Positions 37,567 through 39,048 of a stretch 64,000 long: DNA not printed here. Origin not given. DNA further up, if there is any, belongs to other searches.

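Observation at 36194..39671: Orphan ComA (phosphosulfolactate synthase) operon with two flavoproteins and an ACT-like protein, heading an envelope-glycan gene run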

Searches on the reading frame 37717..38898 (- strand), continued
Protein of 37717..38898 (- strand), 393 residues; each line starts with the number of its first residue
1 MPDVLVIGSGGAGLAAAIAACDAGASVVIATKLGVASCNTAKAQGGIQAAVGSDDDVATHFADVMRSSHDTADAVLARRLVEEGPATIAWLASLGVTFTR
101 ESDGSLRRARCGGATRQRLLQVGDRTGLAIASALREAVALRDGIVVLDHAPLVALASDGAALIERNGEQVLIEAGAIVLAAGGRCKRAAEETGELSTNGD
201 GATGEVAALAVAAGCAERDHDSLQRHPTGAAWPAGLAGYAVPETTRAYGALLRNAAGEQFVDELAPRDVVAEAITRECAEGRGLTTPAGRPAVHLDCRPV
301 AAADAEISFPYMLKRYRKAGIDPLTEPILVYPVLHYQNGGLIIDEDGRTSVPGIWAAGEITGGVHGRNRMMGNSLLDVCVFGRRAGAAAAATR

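Call 47: search_protein_families(library=pfam, proteins=[P0252, P0244, P0246, P0248, P0253, P0259, P0263, P0245, P0256, P0260], max_evalue=0.001)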
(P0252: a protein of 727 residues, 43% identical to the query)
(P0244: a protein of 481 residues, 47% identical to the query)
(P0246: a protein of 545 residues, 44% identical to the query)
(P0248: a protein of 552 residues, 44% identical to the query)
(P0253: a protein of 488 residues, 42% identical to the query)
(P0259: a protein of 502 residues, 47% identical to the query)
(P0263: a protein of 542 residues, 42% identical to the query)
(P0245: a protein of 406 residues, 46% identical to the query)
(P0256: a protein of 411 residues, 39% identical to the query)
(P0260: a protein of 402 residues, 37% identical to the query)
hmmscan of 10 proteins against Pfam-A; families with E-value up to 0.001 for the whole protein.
P0252 (727 aa): 13 families
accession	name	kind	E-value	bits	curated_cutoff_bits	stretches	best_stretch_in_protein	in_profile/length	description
PF00890.30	FAD_binding_2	-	6.8e-69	233.5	20.4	1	293-674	1-414/414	FAD binding domain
PF01266.30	DAO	-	8e-14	52.3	27.9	1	293-402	1-96/353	FAD dependent oxidoreductase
PF07992.20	Pyr_redox_2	-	2.5e-12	47.2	26.1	1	293-488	2-119/291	Pyridine nucleotide-disulphide oxidoreductase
PF03486.20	HI0933_like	-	1.3e-09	38.4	50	1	293-658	2-218/244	HI0933-like protein Rossmann domain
PF13187.11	Fer4_9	-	7.2e-06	26.4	27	1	109-161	1-50/52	4Fe-4S dicluster domain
PF12831.13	FAD_oxidored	-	1.6e-05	24.9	27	1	293-478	1-145/416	FAD dependent oxidoreductase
PF13183.11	Fer4_8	-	2.5e-05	25.2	27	0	44-124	8-68/68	4Fe-4S dicluster domain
PF12838.12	Fer4_7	-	3.2e-05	24.7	27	1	110-162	2-52/52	4Fe-4S dicluster domain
PF01494.25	FAD_binding_3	-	7.5e-05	22.5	22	1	291-481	1-161/349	FAD binding domain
PF01134.28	GIDA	-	8.6e-05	22.2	22.1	1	293-479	1-150/391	Glucose inhibited division protein A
PF12837.12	Fer4_6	-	0.0003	21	25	1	108-123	7-22/24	4Fe-4S binding domain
PF13510.11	Fer2_4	-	0.00055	20.4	22.8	0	6-76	5-78/82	2Fe-2S iron-sulfur cluster binding domain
PF00037.32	Fer4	-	0.00076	19.6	21.1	0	108-123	6-21/24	4Fe-4S binding domain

P0244 (481 aa): 7 families
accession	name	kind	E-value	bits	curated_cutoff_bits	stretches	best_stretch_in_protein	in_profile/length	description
PF00890.30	FAD_binding_2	-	9.2e-81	272.6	20.4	1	88-463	1-414/414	FAD binding domain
PF07992.20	Pyr_redox_2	-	1.5e-13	51.3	26.1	2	88-277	2-114/291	Pyridine nucleotide-disulphide oxidoreductase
PF01266.30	DAO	-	1.7e-13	51.3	27.9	1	88-195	1-94/353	FAD dependent oxidoreductase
PF03486.20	HI0933_like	-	3.8e-11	43.3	50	1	88-448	2-219/244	HI0933-like protein Rossmann domain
PF01134.28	GIDA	-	5.3e-07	29.5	22.1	1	88-272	1-150/391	Glucose inhibited division protein A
PF12831.13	FAD_oxidored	-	4.3e-06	26.7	27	1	88-270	1-144/416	FAD dependent oxidoreductase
PF01946.23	Thi4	-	0.00041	20.1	26.2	0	85-117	16-49/235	Thi4 family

P0246 (545 aa): 7 families
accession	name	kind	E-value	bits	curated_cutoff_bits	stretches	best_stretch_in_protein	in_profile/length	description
PF00890.30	FAD_binding_2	-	1.9e-78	264.9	20.4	1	90-469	1-414/414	FAD binding domain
PF01266.30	DAO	-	3.6e-10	40.3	27.9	1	90-197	1-94/353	FAD dependent oxidoreductase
PF07992.20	Pyr_redox_2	-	3.5e-08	33.7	26.1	1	90-223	2-58/291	Pyridine nucleotide-disulphide oxidoreductase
PF03486.20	HI0933_like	-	7.6e-08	32.5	50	1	90-454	2-219/244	HI0933-like protein Rossmann domain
PF01134.28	GIDA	-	6.1e-06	26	22.1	1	90-119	1-30/391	Glucose inhibited division protein A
PF12831.13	FAD_oxidored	-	7.9e-06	25.8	27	1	90-118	1-29/416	FAD dependent oxidoreductase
PF01494.25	FAD_binding_3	-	0.00014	21.6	22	0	88-276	1-159/349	FAD binding domain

P0248 (552 aa): 4 families
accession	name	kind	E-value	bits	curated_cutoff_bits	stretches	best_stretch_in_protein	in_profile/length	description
PF00890.30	FAD_binding_2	-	7.5e-69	233.3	20.4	1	99-483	1-414/414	FAD binding domain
PF07992.20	Pyr_redox_2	-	2.2e-08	34.4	26.1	0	99-304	2-126/291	Pyridine nucleotide-disulphide oxidoreductase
PF03486.20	HI0933_like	-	7.6e-06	26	50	1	99-468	2-219/244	HI0933-like protein Rossmann domain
PF01134.28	GIDA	-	9.2e-05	22.1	22.1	0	234-304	102-166/391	Glucose inhibited division protein A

P0253 (488 aa): 6 families
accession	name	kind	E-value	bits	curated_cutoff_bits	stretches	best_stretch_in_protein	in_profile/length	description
PF00890.30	FAD_binding_2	-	1e-73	249.3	20.4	1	94-468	1-414/414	FAD binding domain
PF03486.20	HI0933_like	-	2.4e-09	37.5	50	1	94-453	2-219/244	HI0933-like protein Rossmann domain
PF07992.20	Pyr_redox_2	-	4.8e-08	33.2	26.1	1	94-280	2-109/291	Pyridine nucleotide-disulphide oxidoreductase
PF01266.30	DAO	-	7.5e-07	29.4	27.9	1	94-139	1-47/353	FAD dependent oxidoreductase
PF12831.13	FAD_oxidored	-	2e-06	27.8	27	1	94-281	1-147/416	FAD dependent oxidoreductase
PF01134.28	GIDA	-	7.9e-05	22.3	22.1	1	94-145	1-59/391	Glucose inhibited division protein A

P0259 (502 aa): 5 families
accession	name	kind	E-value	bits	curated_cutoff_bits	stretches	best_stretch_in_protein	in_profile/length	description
PF00890.30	FAD_binding_2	-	3.4e-38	132.4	20.4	1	107-482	1-414/414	FAD binding domain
PF07992.20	Pyr_redox_2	-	2.9e-08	33.9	26.1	0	106-137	1-33/291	Pyridine nucleotide-disulphide oxidoreductase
PF03486.20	HI0933_like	-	3.6e-07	30.3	50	1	107-448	2-195/244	HI0933-like protein Rossmann domain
PF12831.13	FAD_oxidored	-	1.6e-06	28.1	27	1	107-136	1-30/416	FAD dependent oxidoreductase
PF01266.30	DAO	-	2.2e-06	27.9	27.9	1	107-355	1-267/353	FAD dependent oxidoreductase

P0263 (542 aa): 4 families
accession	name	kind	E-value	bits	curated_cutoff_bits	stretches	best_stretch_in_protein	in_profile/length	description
PF00890.30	FAD_binding_2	-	9.9e-69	232.9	20.4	1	86-468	1-414/414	FAD binding domain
PF03486.20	HI0933_like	-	6.8e-10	39.2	50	1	86-478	2-241/244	HI0933-like protein Rossmann domain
PF07992.20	Pyr_redox_2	-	2.9e-08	33.9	26.1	0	86-273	2-109/291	Pyridine nucleotide-disulphide oxidoreductase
PF01266.30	DAO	-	0.00035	20.7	27.9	0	86-297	1-231/353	FAD dependent oxidoreductase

P0245 (406 aa): 5 families
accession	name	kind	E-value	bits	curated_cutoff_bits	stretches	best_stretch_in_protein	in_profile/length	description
PF00890.30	FAD_binding_2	-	2.2e-63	215.3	20.4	1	8-385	1-414/414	FAD binding domain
PF07992.20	Pyr_redox_2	-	1.2e-13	51.6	26.1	2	8-114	2-89/291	Pyridine nucleotide-disulphide oxidoreductase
PF03486.20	HI0933_like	-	1.7e-10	41.2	50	1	8-370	2-219/244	HI0933-like protein Rossmann domain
PF01266.30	DAO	-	6.9e-07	29.5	27.9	1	8-114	1-94/353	FAD dependent oxidoreductase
PF12831.13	FAD_oxidored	-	0.00084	19.2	27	0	8-41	1-34/416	FAD dependent oxidoreductase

P0256 (411 aa): 10 families
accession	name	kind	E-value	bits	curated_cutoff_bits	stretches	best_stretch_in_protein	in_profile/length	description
PF00890.30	FAD_binding_2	-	2.7e-58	198.6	20.4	1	7-385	1-414/414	FAD binding domain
PF07992.20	Pyr_redox_2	-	1.1e-12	48.5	26.1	1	7-139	2-58/291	Pyridine nucleotide-disulphide oxidoreductase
PF01266.30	DAO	-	7.2e-12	45.9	27.9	1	7-99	1-89/353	FAD dependent oxidoreductase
PF03486.20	HI0933_like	-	4.8e-10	39.7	50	1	7-369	2-218/244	HI0933-like protein Rossmann domain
PF12831.13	FAD_oxidored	-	4.1e-06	26.8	27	1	7-40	1-34/416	FAD dependent oxidoreductase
PF01494.25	FAD_binding_3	-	4.4e-05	23.3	22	1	5-49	1-44/349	FAD binding domain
PF01134.28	GIDA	-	5e-05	23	22.1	1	7-37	1-31/391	Glucose inhibited division protein A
PF00070.33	Pyr_redox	-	8.8e-05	23.4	22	0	8-41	2-35/82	Pyridine nucleotide-disulphide oxidoreductase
PF13738.12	Pyr_redox_3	-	0.0001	22.1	30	0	4-52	163-211/305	Pyridine nucleotide-disulphide oxidoreductase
PF01946.23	Thi4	-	0.00047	19.9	26.2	0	2-36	14-49/235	Thi4 family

P0260 (402 aa): 4 families
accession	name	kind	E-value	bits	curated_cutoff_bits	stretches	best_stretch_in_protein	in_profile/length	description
PF00890.30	FAD_binding_2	-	3.9e-53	181.6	20.4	1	3-379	1-414/414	FAD binding domain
PF07992.20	Pyr_redox_2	-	5.4e-14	52.7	26.1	2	3-217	2-139/291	Pyridine nucleotide-disulphide oxidoreductase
PF03486.20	HI0933_like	-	2.6e-07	30.8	50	1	3-364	2-219/244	HI0933-like protein Rossmann domain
PF01266.30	DAO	-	6.5e-06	26.3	27.9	0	3-99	1-83/353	FAD dependent oxidoreductase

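Call 49: find_encoding_contigs(protein=P0245, flank=8000, max_places=3)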
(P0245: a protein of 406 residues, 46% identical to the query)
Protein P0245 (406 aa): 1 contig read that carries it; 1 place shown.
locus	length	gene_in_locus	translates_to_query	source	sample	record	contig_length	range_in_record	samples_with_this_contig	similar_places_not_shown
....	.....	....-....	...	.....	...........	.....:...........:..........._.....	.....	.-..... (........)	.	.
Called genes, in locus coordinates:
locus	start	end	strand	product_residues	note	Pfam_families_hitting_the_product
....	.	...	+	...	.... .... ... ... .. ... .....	-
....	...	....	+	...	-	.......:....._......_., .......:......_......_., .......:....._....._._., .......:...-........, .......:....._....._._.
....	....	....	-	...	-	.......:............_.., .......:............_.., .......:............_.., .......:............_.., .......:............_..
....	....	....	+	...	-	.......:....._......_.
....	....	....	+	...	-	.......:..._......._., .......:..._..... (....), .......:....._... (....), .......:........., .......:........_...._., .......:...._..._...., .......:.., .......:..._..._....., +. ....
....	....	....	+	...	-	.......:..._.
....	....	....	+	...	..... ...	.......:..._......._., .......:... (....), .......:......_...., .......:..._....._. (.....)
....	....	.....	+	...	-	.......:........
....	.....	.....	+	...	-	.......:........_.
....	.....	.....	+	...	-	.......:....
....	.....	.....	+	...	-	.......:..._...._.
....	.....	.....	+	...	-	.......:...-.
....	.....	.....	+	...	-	?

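Call 51: find_encoding_contigs(protein=P0256, flank=8000, max_places=2)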
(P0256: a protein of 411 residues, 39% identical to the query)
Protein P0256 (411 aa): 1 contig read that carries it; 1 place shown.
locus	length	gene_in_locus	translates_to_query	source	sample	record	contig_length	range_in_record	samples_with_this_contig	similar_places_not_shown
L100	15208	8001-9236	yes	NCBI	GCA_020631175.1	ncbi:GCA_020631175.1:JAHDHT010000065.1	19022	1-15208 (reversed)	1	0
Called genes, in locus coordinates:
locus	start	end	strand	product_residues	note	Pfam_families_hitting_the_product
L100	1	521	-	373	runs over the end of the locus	PF01757:Acyl_transf_3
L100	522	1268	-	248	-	PF00685:Sulfotransfer_1, PF13469:Sulfotransfer_3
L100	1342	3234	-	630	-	-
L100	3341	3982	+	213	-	PF13489:Methyltransf_23, PF13847:Methyltransf_31, PF08241:Methyltransf_11, PF08242:Methyltransf_12, PF13649:Methyltransf_25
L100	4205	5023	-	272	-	PF13489:Methyltransf_23, PF08241:Methyltransf_11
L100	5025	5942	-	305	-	PF01073:3Beta_HSD, PF01370:Epimerase, PF02719:Polysacc_synt_2, PF04321:RmlD_sub_bind, PF05368:NmrA (faint), PF07993:NAD_binding_4, PF13460:NAD_binding_10 (weak), PF16363:GDP_Man_Dehyd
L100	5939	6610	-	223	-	PF01507:PAPS_reduct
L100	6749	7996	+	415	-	PF02655:ATP-grasp_3, PF02786:CPSase_L_D2 (weak), PF02222:ATP-grasp (weak), PF07478:Dala_Dala_lig_C (weak), PF13535:ATP-grasp_4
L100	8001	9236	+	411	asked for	PF00890:FAD_binding_2, PF01266:DAO, PF03486:HI0933_like, PF07992:Pyr_redox_2, PF12831:FAD_oxidored (weak)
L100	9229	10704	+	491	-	PF00206:Lyase_1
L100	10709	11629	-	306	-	PF00535:Glycos_transf_2, PF10111:Glyco_tranf_2_2 (weak)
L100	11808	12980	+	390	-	PF01041:DegT_DnrJ_EryC1, PF00155:Aminotran_1_2, PF00266:Aminotran_5 (faint)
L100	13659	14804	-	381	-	PF13884:Peptidase_S74, PF18962:Por_Secre_tail (weak)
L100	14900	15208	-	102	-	?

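Call 52: find_encoding_contigs(protein=P0274, flank=8000, max_places=2)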
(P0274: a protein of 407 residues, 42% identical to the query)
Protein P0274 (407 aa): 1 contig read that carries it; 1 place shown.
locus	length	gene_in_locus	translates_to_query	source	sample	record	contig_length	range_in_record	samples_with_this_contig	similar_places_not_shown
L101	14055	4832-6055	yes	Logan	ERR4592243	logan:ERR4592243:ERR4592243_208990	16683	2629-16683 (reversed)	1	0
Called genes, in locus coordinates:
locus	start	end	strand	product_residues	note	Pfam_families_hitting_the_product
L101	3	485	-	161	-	?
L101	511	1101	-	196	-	PF02397:Bac_transf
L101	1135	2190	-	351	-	PF00106:adh_short, PF01073:3Beta_HSD, PF01370:Epimerase, PF02719:Polysacc_synt_2, PF04321:RmlD_sub_bind, PF05368:NmrA, PF16363:GDP_Man_Dehyd, PF13460:NAD_binding_10, +1 more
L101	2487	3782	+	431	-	PF01943:Polysacc_synt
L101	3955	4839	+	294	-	-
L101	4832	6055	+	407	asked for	PF00890:FAD_binding_2, PF01266:DAO (faint), PF03486:HI0933_like (faint), PF07992:Pyr_redox_2 (faint)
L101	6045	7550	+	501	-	PF00206:Lyase_1, PF14698:ASL_C2 (weak)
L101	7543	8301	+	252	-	PF02679:ComA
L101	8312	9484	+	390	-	-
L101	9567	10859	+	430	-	PF04932:Wzy_C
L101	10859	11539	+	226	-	PF03567:Sulfotransfer_2 (weak)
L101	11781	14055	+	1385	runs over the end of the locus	PF17963:Big_9 (faint), PF16355:DUF4982 (faint)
